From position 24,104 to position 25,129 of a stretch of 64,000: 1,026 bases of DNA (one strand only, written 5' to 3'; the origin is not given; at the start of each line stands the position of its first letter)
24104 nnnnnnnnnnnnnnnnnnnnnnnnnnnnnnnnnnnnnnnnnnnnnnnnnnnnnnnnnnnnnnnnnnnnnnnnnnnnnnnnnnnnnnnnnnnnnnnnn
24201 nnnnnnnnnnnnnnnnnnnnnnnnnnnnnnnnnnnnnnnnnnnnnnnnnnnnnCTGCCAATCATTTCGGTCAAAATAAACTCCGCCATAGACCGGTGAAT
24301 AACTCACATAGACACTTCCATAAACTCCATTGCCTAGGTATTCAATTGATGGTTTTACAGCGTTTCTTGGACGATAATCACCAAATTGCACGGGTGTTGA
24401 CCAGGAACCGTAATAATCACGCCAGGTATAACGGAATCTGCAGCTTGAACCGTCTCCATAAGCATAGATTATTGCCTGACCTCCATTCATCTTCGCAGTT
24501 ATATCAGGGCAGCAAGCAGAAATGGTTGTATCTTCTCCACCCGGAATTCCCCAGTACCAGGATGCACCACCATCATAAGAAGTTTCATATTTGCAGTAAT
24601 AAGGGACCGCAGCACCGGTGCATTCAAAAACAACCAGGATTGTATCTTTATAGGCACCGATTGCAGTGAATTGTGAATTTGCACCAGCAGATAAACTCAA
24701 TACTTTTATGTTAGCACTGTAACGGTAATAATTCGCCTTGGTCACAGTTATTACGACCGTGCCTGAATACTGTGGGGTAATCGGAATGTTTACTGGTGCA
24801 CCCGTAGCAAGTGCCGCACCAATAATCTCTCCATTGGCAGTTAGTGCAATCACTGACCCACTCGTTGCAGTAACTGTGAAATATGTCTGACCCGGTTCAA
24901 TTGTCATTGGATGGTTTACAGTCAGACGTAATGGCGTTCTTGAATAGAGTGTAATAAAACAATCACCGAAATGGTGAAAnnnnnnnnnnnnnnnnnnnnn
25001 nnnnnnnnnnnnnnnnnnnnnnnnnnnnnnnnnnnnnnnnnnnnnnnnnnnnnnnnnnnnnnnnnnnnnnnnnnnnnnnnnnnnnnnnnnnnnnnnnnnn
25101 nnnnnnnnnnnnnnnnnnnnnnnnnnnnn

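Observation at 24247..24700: Conserved roughly 150-aa domain of unknown function with vicinal cysteines (ACCPD), placed just upstream of the T9SS CTD in two proteins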

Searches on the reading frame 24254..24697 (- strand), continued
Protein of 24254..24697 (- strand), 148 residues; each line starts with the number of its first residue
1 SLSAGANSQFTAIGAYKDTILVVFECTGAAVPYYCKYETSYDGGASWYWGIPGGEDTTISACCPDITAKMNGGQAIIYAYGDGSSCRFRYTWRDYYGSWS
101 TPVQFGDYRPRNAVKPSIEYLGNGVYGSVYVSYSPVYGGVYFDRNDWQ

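Call 73: search_protein_families(library=pfam, proteins=[L013:5331-8282:+, L017:5802-8738:+, L006:1267-4158:+, L017:4728-5792:+], max_evalue=0.01)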
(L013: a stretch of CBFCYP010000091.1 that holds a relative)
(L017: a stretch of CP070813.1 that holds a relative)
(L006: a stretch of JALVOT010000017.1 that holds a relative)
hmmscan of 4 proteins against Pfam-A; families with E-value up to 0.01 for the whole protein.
L013:5331-8282:+ (983 aa): 3 families
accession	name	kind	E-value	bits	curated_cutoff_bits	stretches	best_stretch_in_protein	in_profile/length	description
PF01364.23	Peptidase_C25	-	1.5e-44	153.3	23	1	246-635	1-372/374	Peptidase family C25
PF08126.16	Propeptide_C25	-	1.2e-19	70.7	22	1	31-197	5-173/205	Propeptide_C25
PF03785.20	Peptidase_C25_C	-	5.9e-11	42.5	25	1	642-718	1-78/79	Peptidase family C25, C terminal ig-like domain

L017:5802-8738:+ (978 aa): 3 families
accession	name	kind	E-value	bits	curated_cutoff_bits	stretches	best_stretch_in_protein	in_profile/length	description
PF01364.23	Peptidase_C25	-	2.7e-41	142.5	23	1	246-635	1-372/374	Peptidase family C25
PF08126.16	Propeptide_C25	-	7.3e-18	64.9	22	1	30-197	4-173/205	Propeptide_C25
PF03785.20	Peptidase_C25_C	-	1e-11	44.9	25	1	642-718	1-78/79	Peptidase family C25, C terminal ig-like domain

L006:1267-4158:+ (963 aa): 4 families
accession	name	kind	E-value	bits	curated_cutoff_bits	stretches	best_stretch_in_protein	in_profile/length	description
PF01364.23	Peptidase_C25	-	5.9e-50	171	23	1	244-632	1-373/374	Peptidase family C25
PF08126.16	Propeptide_C25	-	1.2e-23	83.8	22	1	28-195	4-173/205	Propeptide_C25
PF18962.6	Por_Secre_tail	-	6.1e-10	39.7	27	1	886-961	3-75/75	Secretion system C-terminal sorting domain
PF03785.20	Peptidase_C25_C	-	3e-07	30.6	25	1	638-714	1-78/79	Peptidase family C25, C terminal ig-like domain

L017:4728-5792:+ (354 aa): 0 families

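Call 83: find_encoding_contigs(protein=P0099, flank=4000, max_places=3)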
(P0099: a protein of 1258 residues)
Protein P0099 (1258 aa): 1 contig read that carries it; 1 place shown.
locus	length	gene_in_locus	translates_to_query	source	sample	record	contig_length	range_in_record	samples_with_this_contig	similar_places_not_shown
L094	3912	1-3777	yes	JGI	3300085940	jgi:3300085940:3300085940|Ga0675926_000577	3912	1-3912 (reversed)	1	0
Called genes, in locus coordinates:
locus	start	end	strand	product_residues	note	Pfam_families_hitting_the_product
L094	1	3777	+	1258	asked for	PF08126:Propeptide_C25, PF01364:Peptidase_C25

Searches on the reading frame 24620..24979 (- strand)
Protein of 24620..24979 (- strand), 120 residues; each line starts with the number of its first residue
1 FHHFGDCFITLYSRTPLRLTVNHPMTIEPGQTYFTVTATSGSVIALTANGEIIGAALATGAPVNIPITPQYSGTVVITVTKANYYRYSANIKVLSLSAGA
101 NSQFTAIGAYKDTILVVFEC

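Call 69: find_related_loci(query=A7, collection=metagenome_contigs, flank=6000)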
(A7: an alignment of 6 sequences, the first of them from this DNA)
Query A7 (120 aa) in metagenome_contigs; peptide patterns used: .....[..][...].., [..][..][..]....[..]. (x = any residue, [..] = any of these).
248 stretches matched a pattern; 56 encode a relative of the query (tblastn E <= 1e-3); 55 distinct loci.
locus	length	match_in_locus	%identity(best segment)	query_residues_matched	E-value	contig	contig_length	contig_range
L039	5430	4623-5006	56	1-119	1e-38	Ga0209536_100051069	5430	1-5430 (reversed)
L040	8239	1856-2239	50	1-119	3e-33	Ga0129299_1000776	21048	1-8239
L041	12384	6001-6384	50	1-119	3e-33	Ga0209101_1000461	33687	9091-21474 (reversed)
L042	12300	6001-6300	58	1-99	8e-33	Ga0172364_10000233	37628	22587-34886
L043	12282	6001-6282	59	1-94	1e-31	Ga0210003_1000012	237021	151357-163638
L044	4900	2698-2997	57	1-99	1e-31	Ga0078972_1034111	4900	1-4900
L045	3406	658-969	55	1-103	2e-31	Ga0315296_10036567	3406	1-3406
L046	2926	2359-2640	61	1-93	3e-31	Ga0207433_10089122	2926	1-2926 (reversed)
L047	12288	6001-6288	60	1-95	4e-31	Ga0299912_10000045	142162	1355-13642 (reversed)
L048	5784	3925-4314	47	1-117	5e-31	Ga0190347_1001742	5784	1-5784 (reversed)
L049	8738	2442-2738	61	1-98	2e-30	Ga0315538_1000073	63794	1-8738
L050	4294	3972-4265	57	1-97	5e-30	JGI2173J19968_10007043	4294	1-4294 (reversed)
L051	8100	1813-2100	56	1-95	4e-30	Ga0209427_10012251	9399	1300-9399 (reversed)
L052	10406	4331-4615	56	1-94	4e-30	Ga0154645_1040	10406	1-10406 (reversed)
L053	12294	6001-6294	53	1-98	1e-29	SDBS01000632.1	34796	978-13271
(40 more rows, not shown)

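Call 73: search_protein_families(library=pfam, proteins=[L041:4129-7047:+, L039:1521-2735:+], max_evalue=0.01)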
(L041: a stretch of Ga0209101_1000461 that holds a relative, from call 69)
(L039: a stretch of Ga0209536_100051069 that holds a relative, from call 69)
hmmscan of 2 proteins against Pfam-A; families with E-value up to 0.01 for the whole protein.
L041:4129-7047:+ (972 aa): 3 families
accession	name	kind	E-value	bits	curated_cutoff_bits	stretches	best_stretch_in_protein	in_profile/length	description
PF01364.23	Peptidase_C25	-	4.9e-44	151.5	23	1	247-591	1-332/374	Peptidase family C25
PF08126.16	Propeptide_C25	-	1.3e-17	64.1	22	1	52-197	26-172/205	Propeptide_C25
PF03785.20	Peptidase_C25_C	-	8.7e-10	38.8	25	1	640-716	1-78/79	Peptidase family C25, C terminal ig-like domain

L039:1521-2735:+ (404 aa): 0 families
